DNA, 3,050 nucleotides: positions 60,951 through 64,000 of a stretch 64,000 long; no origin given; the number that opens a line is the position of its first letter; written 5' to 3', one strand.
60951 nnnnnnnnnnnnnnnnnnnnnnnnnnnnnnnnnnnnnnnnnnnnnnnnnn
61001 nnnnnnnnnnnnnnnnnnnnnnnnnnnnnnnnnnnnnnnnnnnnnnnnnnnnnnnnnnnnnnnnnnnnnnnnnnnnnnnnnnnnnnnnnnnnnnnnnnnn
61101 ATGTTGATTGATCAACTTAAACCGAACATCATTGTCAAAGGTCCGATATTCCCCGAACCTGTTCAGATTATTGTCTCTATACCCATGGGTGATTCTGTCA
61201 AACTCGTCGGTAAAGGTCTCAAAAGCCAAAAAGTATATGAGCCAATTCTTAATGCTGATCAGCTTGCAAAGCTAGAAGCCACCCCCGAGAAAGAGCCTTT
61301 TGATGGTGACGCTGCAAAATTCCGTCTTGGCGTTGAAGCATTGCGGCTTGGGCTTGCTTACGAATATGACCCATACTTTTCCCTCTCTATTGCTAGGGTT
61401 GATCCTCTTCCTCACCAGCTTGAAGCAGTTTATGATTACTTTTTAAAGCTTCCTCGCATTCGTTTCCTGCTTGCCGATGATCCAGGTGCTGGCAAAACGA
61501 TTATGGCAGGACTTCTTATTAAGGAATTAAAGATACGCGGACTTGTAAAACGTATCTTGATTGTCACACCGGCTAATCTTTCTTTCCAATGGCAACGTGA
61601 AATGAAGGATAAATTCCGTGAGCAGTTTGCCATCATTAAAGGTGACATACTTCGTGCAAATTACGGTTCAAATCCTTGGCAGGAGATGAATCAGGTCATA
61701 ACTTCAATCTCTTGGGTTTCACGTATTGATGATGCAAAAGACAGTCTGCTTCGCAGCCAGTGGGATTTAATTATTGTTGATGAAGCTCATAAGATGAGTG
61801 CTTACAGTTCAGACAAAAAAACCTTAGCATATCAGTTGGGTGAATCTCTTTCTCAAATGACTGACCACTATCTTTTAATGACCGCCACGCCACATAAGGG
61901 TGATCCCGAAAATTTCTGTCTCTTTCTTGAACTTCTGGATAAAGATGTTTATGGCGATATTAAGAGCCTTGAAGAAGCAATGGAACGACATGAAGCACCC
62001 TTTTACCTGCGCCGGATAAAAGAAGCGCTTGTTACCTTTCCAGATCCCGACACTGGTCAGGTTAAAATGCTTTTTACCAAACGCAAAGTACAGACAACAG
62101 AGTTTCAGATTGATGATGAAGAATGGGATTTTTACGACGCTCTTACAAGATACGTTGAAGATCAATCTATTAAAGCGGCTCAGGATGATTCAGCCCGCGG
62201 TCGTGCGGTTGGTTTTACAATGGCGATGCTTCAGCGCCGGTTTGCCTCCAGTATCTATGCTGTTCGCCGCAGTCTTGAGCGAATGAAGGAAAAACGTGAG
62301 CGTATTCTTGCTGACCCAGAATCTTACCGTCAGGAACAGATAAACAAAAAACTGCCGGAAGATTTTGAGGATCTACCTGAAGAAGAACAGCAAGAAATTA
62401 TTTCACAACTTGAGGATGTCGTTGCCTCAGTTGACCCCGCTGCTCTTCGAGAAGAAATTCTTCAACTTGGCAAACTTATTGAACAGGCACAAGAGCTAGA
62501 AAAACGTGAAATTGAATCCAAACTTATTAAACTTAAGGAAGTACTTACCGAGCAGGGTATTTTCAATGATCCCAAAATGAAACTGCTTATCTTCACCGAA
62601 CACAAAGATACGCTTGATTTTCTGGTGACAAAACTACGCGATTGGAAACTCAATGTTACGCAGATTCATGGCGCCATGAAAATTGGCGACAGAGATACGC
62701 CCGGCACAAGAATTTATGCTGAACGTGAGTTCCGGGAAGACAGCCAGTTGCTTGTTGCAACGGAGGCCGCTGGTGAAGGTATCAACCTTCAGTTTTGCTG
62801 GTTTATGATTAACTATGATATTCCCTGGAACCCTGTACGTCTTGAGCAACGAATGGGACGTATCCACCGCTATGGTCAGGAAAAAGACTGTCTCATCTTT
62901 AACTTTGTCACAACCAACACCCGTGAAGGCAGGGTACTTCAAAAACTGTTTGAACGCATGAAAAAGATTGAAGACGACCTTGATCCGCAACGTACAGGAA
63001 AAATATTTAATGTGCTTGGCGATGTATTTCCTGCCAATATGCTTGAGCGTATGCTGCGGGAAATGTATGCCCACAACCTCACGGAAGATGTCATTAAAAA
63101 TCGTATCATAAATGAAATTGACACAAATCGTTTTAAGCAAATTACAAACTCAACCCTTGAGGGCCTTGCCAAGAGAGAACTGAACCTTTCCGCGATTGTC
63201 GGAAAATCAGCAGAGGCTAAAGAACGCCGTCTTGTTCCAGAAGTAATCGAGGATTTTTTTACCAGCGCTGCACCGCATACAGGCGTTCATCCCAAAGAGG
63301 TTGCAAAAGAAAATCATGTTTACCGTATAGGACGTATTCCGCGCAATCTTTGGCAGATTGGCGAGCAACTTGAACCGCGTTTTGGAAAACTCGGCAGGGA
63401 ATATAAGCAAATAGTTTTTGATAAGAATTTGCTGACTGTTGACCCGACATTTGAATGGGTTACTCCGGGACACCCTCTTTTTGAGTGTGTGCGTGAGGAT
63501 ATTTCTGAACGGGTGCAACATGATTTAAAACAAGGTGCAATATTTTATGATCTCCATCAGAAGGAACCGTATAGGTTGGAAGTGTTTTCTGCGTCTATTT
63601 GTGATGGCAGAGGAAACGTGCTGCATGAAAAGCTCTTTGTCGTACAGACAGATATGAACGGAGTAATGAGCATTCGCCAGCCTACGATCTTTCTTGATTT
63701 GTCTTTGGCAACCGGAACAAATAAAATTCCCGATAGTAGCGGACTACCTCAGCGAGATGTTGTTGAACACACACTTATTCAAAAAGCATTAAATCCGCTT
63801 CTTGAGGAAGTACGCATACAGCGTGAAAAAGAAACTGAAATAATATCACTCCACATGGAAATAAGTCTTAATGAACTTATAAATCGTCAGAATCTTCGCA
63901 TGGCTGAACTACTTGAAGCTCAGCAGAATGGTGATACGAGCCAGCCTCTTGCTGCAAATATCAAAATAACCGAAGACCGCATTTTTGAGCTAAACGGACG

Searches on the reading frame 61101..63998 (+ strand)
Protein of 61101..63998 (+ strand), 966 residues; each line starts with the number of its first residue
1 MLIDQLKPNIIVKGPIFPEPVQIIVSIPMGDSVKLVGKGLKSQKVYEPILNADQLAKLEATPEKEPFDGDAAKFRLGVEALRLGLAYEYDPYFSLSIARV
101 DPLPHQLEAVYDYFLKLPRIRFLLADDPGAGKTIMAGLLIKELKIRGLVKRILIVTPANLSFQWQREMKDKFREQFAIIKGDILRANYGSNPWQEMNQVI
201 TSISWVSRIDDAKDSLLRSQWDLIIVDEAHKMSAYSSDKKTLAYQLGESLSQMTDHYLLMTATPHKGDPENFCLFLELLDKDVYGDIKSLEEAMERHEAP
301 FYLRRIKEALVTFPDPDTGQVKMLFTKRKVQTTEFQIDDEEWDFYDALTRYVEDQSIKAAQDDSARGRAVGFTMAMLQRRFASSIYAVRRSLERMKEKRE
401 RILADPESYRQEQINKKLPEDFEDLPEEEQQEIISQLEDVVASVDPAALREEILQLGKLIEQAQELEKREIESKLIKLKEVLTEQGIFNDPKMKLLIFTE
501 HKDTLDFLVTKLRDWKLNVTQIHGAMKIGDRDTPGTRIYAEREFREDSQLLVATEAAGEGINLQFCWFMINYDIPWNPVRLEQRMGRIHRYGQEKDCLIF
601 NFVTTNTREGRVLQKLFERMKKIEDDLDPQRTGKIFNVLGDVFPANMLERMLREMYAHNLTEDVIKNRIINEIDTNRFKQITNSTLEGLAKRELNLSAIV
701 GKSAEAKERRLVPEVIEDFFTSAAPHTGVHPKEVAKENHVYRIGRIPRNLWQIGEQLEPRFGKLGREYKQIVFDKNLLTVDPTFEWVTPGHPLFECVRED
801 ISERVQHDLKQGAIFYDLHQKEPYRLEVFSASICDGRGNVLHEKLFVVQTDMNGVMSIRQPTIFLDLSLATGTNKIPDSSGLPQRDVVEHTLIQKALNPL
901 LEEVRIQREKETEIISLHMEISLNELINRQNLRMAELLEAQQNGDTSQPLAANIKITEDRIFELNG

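Call 11: search_protein_families(library=pfam, proteins=[window:61101-63998:+])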
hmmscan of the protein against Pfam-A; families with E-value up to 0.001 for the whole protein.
window:61101-63998:+ (966 aa): 5 families
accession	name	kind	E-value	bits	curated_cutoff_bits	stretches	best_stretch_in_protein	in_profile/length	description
PF00271.37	Helicase_C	-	1.3e-20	74.1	23.5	1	479-592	7-110/110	Helicase conserved C-terminal domain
PF00176.29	SNF2-rel_dom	-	2.8e-17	63.2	24.9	1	122-354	20-255/290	SNF2-related domain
PF04851.21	ResIII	-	7.9e-15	55.6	22.5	1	101-265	3-163/164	Type III restriction enzyme, res subunit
PF00270.35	DEAD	-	5.1e-07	30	26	1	123-267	18-162/167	DEAD/DEAH box helicase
PF13872.12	AAA_34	-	0.00012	21.5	27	0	106-254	47-209/306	P-loop containing NTP hydrolase pore-1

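Call 20: search_protein_families(library=padloc, proteins=[window:61101-63998:+], max_evalue=0.01)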
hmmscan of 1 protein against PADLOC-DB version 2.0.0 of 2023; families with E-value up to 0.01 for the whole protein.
window:61101-63998:+ (966 aa): 53 families (the best 25 are shown)
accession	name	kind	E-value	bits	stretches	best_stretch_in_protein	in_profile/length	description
PDLC00659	HmaA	-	3.1e-172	573.1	1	3-945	4-976/1176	SNF2 helicase / DEAD-box helicase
PDLC02620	DrmD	-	3.5e-132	440.4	1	11-845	7-825/1060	DrmD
PDLC02500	BrxHI|BrxHII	-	2.7e-105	351.9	1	97-668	86-644/933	BrxHI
PDLC02621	DrmD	-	7.3e-97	323.7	1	105-941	125-960/1040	DrmD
PDLC02504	BrxHI|BrxHII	-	8.3e-88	293.4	1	71-644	79-632/971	BrxHII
PDLC02572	DrmA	-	1.6e-68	229.6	1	115-609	131-640/1043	DrmA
PDLC02619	DrmD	-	2.9e-61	205.7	2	88-515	19-436/872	DrmD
PDLC02634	DrmD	-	2.4e-57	192.4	1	92-627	82-619/900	DrmD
PDLC02632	DrmD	-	1.7e-56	190.1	1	115-604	136-638/662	DrmD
PDLC02623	DrmD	-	1.5e-53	179.9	2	327-677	400-702/1040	DrmD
PDLC02633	DrmD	-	6.5e-46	154.7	1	106-611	130-652/839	DrmD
PDLC02840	DpdE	-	2.2e-40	136.8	2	99-285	157-323/1091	DpdE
PDLC02843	DpdE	-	9.1e-36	121.2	2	100-285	157-318/1091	DpdE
PDLC02624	DrmD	-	1.1e-35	121.2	1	139-604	1-479/652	DrmD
PDLC02853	DpdE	-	4e-33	112.5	2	69-283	65-287/985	DpdE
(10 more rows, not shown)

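Call 21: search_protein_families(library=ncbifam, proteins=[window:61101-63998:+], max_evalue=0.01)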
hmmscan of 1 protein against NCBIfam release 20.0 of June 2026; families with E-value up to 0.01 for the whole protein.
window:61101-63998:+ (966 aa): 24 families
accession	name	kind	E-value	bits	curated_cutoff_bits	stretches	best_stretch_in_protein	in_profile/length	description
NF038317.1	DISARM_DrmD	equivalog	3.7e-111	373.1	610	1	104-942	110-946/1021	DISARM system SNF2-like helicase DrmD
NF038318.1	DISARM_DrmD_b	equivalog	1.1e-61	209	950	2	88-514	16-432/868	DISARM system SNF2-like helicase DrmD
NF003426.0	PRK04914.1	equivalog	7.5e-59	199.8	576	1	72-801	124-782/959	RNA polymerase-associated protein RapA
NF041062.1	DpdE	equivalog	8.6e-54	182.9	500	2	97-291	149-326/1048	protein DpdE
NF042964.1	phospholipD_antiphage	equivalog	5.6e-49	167.2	1100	2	360-642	585-836/895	phospholipase D-like domain-containing anti-phage protein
NF053675.1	pilus_reg_Snf2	equivalog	6.4e-18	64.3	1100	2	474-621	862-1001/1029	pilus expression-regulating Snf2 family helicase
NF058637.1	helic_SCO1167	equivalog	3.8e-16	58.3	1200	2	473-623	763-905/932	SCO1167/SCO6262 family helicase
NF010337.0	PRK13766.1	equivalog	2e-13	49.3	610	1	458-627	335-501/781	Hef nuclease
NF041790.1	anti-phage_ZorD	equivalog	1.2e-09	36.8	1500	1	544-600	974-1033/1035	type I Zorya anti-phage system protein ZorD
NF053631.1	RNA_helic_CshA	equivalog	2.2e-09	36.7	646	1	463-622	204-358/434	degradosome RNA helicase CshA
TIGR01389.1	recQ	equivalog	1.3e-08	33.7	640.2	1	496-600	228-327/591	DNA helicase RecQ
TIGR01587.1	cas3_core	equivalog_domain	6.2e-08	32.1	102.45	1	518-596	250-324/358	CRISPR-associated helicase Cas3'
NF008744.0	PRK11776.1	equivalog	1.1e-07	30.8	524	1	491-605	241-348/460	ATP-dependent RNA helicase DbpA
NF008394.0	PRK11192.1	equivalog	2.7e-07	29.8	507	1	490-594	245-344/441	ATP-dependent RNA helicase SrmB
NF008279.0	PRK11057.1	equivalog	3.2e-07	29.1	1015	1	496-600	240-339/608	ATP-dependent DNA helicase RecQ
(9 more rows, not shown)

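Call 22: find_related_loci(query=window:61101-63998:+, collection=metagenome_contigs, flank=10000)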
Query window:61101-63998:+ (966 aa) in metagenome_contigs; peptide patterns used: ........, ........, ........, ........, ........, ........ (x = any residue, [..] = any of these).
600 stretches matched a pattern (row limit reached: there are more); 557 encode a relative of the query (tblastn E <= 1e-3); the best 80 are kept; 80 distinct loci.
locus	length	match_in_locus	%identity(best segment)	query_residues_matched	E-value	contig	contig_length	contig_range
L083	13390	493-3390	94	1-966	0e+0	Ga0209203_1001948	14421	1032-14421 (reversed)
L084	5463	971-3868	94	1-966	0e+0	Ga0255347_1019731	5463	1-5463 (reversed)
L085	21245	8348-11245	94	1-966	0e+0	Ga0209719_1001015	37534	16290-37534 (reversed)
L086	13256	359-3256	94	1-966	0e+0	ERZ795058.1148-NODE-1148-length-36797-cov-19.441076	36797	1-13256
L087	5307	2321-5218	94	1-966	0e+0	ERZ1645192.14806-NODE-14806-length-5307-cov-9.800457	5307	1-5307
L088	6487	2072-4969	92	1-966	0e+0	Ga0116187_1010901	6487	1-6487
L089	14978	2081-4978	92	1-966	0e+0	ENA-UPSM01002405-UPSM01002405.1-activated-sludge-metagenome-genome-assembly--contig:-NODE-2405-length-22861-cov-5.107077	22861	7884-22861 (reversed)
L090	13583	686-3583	92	1-966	0e+0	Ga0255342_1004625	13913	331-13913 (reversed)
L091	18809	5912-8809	91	1-966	0e+0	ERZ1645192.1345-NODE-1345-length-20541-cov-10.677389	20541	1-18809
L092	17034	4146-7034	85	4-966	0e+0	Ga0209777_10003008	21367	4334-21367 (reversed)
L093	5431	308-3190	83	6-966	0e+0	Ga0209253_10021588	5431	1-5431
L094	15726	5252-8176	82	1-966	0e+0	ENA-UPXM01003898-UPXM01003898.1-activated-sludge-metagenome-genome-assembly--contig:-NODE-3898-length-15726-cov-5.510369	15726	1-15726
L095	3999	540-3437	82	1-966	0e+0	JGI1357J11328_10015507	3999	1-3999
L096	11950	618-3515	82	1-966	0e+0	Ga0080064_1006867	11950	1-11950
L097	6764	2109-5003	82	2-966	0e+0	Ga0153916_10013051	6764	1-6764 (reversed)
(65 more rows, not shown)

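Call 44: search_protein_families(library=padloc, proteins=[L083:3938-5389:+, L083:5389-8325:+, L083:8704-11622:+, L083:11689-13197:-], max_evalue=0.00001)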
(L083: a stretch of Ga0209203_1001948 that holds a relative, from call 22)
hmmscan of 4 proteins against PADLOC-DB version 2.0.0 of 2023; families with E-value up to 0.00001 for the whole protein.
L083:3938-5389:+ (484 aa): 90 families (the best 25 are shown)
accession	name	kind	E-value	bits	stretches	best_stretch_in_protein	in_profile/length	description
PDLC04149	HEC-04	-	9.5e-50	167.6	1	18-407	20-401/494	-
PDLC03878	NsnB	-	1.9e-24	85.1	2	193-286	195-284/345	-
PDLC02979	AriA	-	3.7e-24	84.2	2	187-282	280-372/373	-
PDLC02914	ATPase-Toprim_I-B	-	5.8e-18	63.3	1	237-407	202-379/443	-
PDLC02980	AriA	-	1.7e-15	55.8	1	235-284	256-304/304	-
PDLC00091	GajA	-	2.6e-13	47.7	1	239-289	298-348/627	AAA ATPase domain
PDLC00069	GajA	-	1.7e-12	44.6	1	239-286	336-384/687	AAA ATPase domain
PDLC00265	PtuA1|PtuA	-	1.8e-12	45.1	1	232-289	320-378/479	AAA ATPase domain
PDLC04135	mad3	-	2.2e-12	45.2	0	27-68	4-45/374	mads_3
PDLC00283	PtuA1|PtuA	-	5.6e-12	43.5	1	236-289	296-350/448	AAA ATPase domain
PDLC00090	GajA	-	5.6e-12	43.2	1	25-88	3-66/659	AAA ATPase domain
PDLC02915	ATPase-Toprim_I-B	-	7.5e-12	42.8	1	238-308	256-321/623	-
PDLC00082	GajA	-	1.5e-11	41.5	1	240-282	375-417/694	AAA ATPase domain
PDLC04180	HEC-01A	-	2.2e-11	41.6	1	210-316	247-349/382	-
PDLC04182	HEC-01A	-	2.3e-11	41.3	1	238-318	306-386/406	-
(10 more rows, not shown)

L083:5389-8325:+ (979 aa): 13 families
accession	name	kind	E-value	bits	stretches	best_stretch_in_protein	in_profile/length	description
PDLC00661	HmaB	-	1.6e-111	371.8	2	225-784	268-827/973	DNA-adenine methylase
PDLC00660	HmaB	-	9.5e-105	349.4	2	226-784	268-821/967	DNA-adenine methylase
PDLC03233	MTase_II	-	1.8e-50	170.2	1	130-673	110-643/731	Type II methyltransferase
PDLC02189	DUF1156_MTase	-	3.5e-42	142.6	2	8-326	14-350/944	-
PDLC03352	MTase_II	-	5.4e-34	115.2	3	145-287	95-237/1023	Type II methyltransferase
PDLC03314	MTase_II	-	1e-25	88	2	8-293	14-314/944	Type II methyltransferase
PDLC02541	PglX|PglXI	-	1.5e-10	37.9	1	281-642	269-591/919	PglXI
PDLC03367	MTase_II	-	3e-09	33.7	0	136-182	36-82/633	Type II methyltransferase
PDLC03380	MTase_II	-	9.1e-08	29.7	0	494-553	233-290/393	Type II methyltransferase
PDLC03239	MTase_II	-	2.9e-07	27.5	0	134-188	85-139/442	Type II methyltransferase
PDLC03312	MTase_II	-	6.7e-06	22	0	521-639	1121-1228/1344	Type II methyltransferase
PDLC03319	MTase_II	-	7.6e-06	23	0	394-554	170-320/503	Type II methyltransferase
PDLC03364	MTase_II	-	8e-06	23.1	0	144-195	61-112/380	Type II methyltransferase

L083:8704-11622:+ (973 aa): 3 families
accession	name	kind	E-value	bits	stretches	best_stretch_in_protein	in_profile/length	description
PDLC00662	HmaC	-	2.9e-122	407.7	1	1-803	1-812/941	AAA+ ATPase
PDLC02192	DUF499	-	1.8e-29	100.2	1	45-673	34-632/1022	-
PDLC02779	SspC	-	1.9e-06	24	0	592-664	563-635/1054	SspC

L083:11689-13197:- (502 aa): 0 families

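Call 45: search_protein_families(library=pfam, proteins=[L083:3938-5389:+, L083:5389-8325:+, L083:8704-11622:+, L083:11689-13197:-], max_evalue=0.00001)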
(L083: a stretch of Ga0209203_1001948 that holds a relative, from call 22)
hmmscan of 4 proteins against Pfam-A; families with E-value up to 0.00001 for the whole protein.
L083:3938-5389:+ (484 aa): 3 families
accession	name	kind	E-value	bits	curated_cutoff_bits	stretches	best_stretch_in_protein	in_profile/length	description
PF13175.12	AAA_15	-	2.9e-24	86.8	32.1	2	197-282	291-373/374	AAA ATPase domain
PF13304.12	AAA_21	-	5.4e-15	56.7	27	1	224-284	244-304/304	AAA domain, putative AbiEii toxin, Type IV TA system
PF13476.12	AAA_23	-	1.4e-09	39.3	27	1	27-70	1-45/201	AAA domain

L083:5389-8325:+ (979 aa): 2 families
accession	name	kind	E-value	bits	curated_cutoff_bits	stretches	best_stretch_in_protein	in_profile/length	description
PF06634.17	DUF1156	-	3.9e-20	72.2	24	1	13-65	2-54/73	Protein of unknown function (DUF1156)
PF01170.24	UPF0020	-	4e-07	30.4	22.3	0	137-168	25-55/197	RMKL-like, methyltransferase domain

L083:8704-11622:+ (973 aa): 0 families

L083:11689-13197:- (502 aa): 7 families
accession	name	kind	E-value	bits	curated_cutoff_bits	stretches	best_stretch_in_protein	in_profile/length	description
PF14559.12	TPR_19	-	9.2e-14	52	25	0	306-351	12-57/68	Tetratricopeptide repeat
PF13428.12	TPR_14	-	5.5e-13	48.6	23.5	0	321-360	3-42/44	Tetratricopeptide repeat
PF13431.12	TPR_17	-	4.5e-12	45.7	24.4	0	308-339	2-33/34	Tetratricopeptide repeat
PF13432.12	TPR_16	-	1.7e-11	44.8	32.7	1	323-379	1-56/65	Tetratricopeptide repeat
PF12895.13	ANAPC3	-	1.8e-10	41.4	27.2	1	306-378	10-80/82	Anaphase-promoting complex, cyclosome, subunit 3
PF20308.4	TPR-S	-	1.6e-08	35.5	27.6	0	145-248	4-100/102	Tetratricopeptide Repeats-Sensor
PF07719.23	TPR_2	-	3e-06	27.4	27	0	322-342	4-24/34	Tetratricopeptide repeat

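Call 49: find_homologous_proteins(query=window:61101-63998:+, max_evalue=1e-100)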
Query window:61101-63998:+ (966 aa): 7984 proteins with E <= 1e-100 among 8000 candidates; the best 120 are listed.
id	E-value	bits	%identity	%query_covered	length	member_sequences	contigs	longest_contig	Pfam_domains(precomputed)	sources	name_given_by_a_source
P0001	0.0e+0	2175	100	100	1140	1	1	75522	PF00270.36,PF00176.30,PF13020.13,PF00271.38,PF04851.22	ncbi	-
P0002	0.0e+0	2101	96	100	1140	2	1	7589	PF00270.36,PF00176.30,PF13020.13,PF00271.38,PF04851.22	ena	-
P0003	0.0e+0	2069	94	100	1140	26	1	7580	PF00270.36,PF00176.30,PF13020.13,PF00271.38,PF04851.22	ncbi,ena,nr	ncbi:MAG TPA: DUF3883 domain-containing protein [Syntrophorhabdus sp.]|nr:DUF3883 domain-containing 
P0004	0.0e+0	2066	94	100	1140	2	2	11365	PF00270.36,PF00176.30,PF13020.13,PF00271.38,PF04851.22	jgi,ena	-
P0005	0.0e+0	2064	94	100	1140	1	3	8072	PF00270.36,PF00176.30,PF13020.13,PF00271.38,PF04851.22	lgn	-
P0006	0.0e+0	2034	92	100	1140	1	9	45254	PF00270.36,PF00176.30,PF13020.13,PF00271.38,PF04851.22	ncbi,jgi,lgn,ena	-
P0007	0.0e+0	2030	92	100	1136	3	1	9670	PF00270.36,PF00176.30,PF13020.13,PF00271.38,PF04851.22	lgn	-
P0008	0.0e+0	2025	92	100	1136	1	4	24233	PF00270.36,PF00176.30,PF13020.13,PF00271.38,PF04851.22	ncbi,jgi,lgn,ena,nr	ncbi:MAG: DUF3883 domain-containing protein [Clostridia bacterium]|nr:DUF3883 domain-containing prot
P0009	0.0e+0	2021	92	100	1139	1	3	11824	PF00270.36,PF00176.30,PF13020.13,PF00271.38,PF04851.22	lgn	-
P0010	0.0e+0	2005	91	100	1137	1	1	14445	PF00270.36,PF00176.30,PF13020.13,PF00271.38,PF04851.22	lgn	-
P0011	0.0e+0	2005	91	100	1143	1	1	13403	PF00270.36,PF00176.30,PF13020.13,PF00271.38,PF04851.22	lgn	-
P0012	0.0e+0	1976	92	97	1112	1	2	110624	PF00270.36,PF00176.30,PF13020.13,PF00271.38,PF04851.22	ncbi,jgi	jgi:SNF2 family DNA or RNA helicase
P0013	0.0e+0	1938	90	97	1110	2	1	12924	PF00270.36,PF00176.30,PF13020.13,PF00271.38,PF04851.22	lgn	-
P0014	0.0e+0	1900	94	91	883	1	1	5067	PF00270.36,PF00176.30,PF00271.38,PF04851.22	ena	-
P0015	0.0e+0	1882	85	100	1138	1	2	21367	PF00270.36,PF00176.30,PF13020.13,PF00271.38,PF04851.22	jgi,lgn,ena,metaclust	metaclust:\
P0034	0.0e+0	1801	81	100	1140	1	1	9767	PF13872.13,PF00270.36,PF00176.30,PF13020.13,PF00271.38,PF04851.22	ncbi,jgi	-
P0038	0.0e+0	1798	82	99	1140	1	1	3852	PF00270.36,PF00176.30,PF13020.13,PF00271.38,PF04851.22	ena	-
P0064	0.0e+0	1770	79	99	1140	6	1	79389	PF00270.36,PF00176.30,PF13020.13,PF00271.38,PF04851.22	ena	-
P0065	0.0e+0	1767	80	100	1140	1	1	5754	PF00270.36,PF00176.30,PF13020.13,PF00271.38,PF04851.22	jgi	-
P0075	0.0e+0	1751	78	99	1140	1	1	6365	PF00270.36,PF00176.30,PF13020.13,PF00271.38,PF04851.22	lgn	-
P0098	0.0e+0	1737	78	100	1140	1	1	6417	PF00270.36,PF00176.30,PF13020.13,PF00271.38,PF04851.22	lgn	-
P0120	0.0e+0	1727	78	100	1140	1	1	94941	PF00270.36,PF00176.30,PF13020.13,PF00271.38,PF04851.22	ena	-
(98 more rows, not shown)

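Call 50: find_encoding_contigs(protein=P0001, flank=10000, max_places=5)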
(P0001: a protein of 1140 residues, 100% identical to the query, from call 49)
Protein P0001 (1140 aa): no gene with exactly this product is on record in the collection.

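Call 51: find_encoding_contigs(protein=P0002, flank=10000, max_places=5)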
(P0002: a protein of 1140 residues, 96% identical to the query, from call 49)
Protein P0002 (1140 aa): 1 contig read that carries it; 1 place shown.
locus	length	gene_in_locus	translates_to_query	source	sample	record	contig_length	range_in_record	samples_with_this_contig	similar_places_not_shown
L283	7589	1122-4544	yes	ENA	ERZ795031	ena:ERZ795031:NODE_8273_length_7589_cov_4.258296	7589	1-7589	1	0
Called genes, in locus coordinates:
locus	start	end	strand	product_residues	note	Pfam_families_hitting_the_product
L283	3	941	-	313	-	?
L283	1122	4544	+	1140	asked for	PF00176:SNF2-rel_dom, PF00270:DEAD (weak), PF04851:ResIII, PF00271:Helicase_C, PF13020:NOV_C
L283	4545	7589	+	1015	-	?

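Call 79: list_cluster_members(proteins=[P0001, P0002])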
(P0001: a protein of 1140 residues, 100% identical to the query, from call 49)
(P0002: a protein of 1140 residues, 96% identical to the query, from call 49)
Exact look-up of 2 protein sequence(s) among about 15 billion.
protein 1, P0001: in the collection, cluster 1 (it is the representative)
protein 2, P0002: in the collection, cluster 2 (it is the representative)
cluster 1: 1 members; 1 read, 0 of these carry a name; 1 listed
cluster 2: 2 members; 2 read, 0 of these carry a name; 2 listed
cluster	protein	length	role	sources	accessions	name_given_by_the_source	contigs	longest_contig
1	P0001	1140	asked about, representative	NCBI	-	-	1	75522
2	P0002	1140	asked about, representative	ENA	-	-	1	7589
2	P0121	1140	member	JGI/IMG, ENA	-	-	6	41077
